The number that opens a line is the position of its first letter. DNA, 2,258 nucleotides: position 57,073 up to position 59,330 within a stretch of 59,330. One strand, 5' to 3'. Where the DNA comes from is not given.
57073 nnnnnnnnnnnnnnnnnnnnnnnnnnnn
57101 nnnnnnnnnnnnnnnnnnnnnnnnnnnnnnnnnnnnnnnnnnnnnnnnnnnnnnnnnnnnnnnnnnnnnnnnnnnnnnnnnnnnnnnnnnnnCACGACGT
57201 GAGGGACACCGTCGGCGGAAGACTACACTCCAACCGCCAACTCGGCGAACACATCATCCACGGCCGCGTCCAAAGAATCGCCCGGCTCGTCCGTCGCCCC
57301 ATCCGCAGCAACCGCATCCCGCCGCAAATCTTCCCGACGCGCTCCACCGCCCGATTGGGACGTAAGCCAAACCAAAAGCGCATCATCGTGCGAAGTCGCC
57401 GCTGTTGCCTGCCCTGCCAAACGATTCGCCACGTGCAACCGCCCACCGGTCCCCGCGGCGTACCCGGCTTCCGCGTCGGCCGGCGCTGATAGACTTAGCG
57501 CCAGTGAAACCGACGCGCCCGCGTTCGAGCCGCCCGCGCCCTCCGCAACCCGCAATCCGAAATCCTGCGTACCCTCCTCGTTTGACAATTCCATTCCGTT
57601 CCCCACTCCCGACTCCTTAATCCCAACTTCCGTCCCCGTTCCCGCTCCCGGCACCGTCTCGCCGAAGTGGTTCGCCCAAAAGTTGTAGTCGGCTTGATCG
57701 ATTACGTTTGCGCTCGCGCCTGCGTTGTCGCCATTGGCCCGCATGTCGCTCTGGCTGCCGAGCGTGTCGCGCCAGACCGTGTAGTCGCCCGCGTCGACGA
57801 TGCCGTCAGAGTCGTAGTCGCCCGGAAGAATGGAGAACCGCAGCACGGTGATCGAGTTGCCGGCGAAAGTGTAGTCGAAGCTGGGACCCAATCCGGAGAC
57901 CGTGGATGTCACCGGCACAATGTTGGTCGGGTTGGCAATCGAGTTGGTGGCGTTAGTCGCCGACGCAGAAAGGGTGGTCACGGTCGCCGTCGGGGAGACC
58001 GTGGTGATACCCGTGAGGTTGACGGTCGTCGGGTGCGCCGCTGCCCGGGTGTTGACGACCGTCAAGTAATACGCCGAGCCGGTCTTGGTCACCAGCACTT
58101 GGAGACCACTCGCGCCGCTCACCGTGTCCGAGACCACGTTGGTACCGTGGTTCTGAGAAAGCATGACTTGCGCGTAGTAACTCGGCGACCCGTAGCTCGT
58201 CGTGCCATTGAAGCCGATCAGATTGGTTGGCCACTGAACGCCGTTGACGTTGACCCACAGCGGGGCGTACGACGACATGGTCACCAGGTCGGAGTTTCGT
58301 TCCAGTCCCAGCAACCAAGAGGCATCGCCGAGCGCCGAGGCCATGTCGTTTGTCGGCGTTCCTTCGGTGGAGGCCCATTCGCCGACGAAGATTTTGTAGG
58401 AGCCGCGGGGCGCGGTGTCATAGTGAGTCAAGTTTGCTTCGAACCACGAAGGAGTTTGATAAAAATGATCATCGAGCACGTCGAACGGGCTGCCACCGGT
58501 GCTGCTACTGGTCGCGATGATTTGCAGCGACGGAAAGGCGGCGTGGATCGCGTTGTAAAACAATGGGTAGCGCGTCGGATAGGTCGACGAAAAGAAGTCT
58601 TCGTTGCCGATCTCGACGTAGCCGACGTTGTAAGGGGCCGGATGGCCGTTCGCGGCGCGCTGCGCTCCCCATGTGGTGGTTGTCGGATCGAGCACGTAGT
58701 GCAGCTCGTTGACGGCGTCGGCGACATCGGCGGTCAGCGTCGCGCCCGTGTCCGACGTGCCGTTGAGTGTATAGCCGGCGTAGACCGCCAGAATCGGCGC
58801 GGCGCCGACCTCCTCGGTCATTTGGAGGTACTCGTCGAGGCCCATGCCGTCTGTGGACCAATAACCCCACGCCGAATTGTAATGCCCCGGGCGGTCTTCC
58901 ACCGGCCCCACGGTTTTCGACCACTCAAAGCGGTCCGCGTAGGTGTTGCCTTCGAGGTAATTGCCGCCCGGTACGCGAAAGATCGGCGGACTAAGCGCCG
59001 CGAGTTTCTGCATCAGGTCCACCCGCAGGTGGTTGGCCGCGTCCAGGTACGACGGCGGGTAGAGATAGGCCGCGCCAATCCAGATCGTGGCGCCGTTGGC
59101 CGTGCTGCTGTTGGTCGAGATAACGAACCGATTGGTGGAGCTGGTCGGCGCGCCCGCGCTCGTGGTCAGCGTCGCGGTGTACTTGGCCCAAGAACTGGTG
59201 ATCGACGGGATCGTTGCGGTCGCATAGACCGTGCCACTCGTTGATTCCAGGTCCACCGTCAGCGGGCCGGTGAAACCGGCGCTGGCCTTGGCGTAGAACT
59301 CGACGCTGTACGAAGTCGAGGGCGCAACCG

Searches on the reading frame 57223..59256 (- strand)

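Call 80: search_protein_families(library=pfam, proteins=[window:57223-59256:-], max_evalue=0.00001)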
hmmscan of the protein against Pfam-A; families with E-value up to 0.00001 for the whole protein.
window:57223-59256:- (677 aa): 2 families
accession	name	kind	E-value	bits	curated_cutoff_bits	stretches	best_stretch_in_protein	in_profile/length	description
PF22848.2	ASD1_dom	-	7.4e-28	98.2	22.2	1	83-295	1-239/239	Alpha-L-arabinofuranosidase 1 domain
PF06964.18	Alpha-L-AF_C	-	1.7e-24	87.3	27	1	292-468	1-165/165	Alpha-L-arabinofuranosidase C-terminal domain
